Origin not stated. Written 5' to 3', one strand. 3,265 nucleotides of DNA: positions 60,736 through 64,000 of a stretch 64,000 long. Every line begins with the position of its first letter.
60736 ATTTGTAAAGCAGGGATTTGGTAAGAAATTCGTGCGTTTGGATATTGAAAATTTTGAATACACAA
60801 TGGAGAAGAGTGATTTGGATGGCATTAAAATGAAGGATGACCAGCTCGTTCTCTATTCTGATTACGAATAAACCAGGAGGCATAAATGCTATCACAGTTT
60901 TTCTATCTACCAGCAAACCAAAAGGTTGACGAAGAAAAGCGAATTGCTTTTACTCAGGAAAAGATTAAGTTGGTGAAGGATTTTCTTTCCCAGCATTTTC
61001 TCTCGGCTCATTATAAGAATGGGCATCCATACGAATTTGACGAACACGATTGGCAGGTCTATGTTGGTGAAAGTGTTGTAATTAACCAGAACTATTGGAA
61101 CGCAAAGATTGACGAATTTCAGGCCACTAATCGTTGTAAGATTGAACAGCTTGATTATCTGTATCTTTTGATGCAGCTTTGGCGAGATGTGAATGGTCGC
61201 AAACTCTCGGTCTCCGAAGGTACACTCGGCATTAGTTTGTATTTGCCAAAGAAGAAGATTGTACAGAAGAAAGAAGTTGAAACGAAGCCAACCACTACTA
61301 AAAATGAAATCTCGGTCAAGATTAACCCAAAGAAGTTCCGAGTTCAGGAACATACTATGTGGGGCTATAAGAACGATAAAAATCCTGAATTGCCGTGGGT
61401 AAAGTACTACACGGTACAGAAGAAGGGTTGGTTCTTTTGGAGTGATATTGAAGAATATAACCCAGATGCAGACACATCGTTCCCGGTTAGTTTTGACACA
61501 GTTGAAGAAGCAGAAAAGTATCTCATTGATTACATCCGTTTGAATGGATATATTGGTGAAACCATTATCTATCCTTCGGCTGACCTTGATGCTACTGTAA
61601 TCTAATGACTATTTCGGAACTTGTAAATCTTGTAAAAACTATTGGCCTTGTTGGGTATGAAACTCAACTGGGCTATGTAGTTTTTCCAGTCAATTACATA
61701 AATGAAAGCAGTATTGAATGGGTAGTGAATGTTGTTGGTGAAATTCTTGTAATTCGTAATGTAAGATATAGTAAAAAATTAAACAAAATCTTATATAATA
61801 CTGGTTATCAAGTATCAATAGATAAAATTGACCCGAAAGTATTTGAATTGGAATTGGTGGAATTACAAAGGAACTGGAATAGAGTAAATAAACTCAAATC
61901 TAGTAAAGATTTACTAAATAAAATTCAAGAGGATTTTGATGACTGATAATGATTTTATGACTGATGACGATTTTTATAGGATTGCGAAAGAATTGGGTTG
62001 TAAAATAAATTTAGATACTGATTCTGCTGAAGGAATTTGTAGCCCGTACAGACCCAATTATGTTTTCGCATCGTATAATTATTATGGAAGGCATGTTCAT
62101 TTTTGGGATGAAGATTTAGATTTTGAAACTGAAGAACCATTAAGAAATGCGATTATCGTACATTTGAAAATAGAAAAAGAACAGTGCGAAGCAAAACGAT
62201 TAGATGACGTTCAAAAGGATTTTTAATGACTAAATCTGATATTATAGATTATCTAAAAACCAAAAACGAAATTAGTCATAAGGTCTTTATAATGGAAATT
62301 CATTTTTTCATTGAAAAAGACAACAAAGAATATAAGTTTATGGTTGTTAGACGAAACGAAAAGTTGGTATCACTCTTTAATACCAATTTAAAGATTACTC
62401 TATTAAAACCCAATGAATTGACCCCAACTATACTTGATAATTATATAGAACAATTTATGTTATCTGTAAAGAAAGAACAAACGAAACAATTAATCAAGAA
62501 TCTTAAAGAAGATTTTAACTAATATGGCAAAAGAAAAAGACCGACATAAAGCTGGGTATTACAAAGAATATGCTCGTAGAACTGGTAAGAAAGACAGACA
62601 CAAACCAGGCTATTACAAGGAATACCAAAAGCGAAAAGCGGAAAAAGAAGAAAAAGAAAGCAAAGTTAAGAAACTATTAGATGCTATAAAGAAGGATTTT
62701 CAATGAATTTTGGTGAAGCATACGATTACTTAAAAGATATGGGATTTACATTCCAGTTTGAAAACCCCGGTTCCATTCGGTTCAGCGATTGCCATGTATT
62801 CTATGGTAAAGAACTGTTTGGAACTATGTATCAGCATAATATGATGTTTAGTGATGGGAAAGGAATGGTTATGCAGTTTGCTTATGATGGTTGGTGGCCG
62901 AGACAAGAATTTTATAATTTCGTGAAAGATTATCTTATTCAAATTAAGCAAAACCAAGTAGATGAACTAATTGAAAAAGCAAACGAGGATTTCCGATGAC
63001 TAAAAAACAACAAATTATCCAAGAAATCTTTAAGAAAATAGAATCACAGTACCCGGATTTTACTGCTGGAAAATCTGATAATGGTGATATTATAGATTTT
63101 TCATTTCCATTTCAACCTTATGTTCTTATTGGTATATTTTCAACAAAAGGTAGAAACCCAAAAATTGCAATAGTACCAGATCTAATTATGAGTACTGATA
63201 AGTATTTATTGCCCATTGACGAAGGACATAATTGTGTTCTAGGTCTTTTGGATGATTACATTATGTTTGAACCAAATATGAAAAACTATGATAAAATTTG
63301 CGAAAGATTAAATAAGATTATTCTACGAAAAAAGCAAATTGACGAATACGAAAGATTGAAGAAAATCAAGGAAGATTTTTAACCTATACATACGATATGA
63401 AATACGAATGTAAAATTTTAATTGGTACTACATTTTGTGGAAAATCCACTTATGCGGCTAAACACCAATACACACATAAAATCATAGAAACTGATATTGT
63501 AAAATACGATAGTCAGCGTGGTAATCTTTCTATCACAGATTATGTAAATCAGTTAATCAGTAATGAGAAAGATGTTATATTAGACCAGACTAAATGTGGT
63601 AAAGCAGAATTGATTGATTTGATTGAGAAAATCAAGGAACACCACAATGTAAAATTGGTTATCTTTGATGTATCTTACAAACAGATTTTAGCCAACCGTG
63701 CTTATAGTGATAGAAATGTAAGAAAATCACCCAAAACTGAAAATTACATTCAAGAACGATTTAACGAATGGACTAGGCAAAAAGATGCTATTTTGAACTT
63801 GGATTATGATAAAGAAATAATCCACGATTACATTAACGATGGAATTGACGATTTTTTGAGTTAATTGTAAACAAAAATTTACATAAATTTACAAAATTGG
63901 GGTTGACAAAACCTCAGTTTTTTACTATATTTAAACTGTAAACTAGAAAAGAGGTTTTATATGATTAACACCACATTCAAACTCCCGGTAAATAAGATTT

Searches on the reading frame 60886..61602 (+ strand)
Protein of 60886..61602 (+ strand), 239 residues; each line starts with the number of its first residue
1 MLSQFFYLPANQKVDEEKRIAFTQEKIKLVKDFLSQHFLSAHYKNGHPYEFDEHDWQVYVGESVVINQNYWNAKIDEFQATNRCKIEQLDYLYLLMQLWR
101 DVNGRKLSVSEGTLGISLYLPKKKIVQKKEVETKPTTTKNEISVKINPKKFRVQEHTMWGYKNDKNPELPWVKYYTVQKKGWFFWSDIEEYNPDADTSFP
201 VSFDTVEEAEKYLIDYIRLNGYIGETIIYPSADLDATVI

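Call 40: search_protein_families(library=pfam, proteins=[window:60886-61602:+], max_evalue=0.01)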
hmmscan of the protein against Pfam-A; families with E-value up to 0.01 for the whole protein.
window:60886-61602:+ (239 aa): 0 families

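Call 44: find_related_loci(query=window:60886-61602:+, collection=viral_contigs, flank=10000)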
Query window:60886-61602:+ (239 aa) in viral_contigs; peptide patterns used: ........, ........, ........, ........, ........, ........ (x = any residue, [..] = any of these).
33 stretches matched a pattern, but none encodes a relative of the query by tblastn (E <= 1e-3).

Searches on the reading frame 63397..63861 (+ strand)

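Call 40: search_protein_families(library=pfam, proteins=[window:63397-63861:+], max_evalue=0.01)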
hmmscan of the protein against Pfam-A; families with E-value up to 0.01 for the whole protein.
window:63397-63861:+ (155 aa): 1 family
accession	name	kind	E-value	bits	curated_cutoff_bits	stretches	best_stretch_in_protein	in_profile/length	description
PF13671.12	AAA_33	-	0.00025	21.8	27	1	8-101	4-115/143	AAA domain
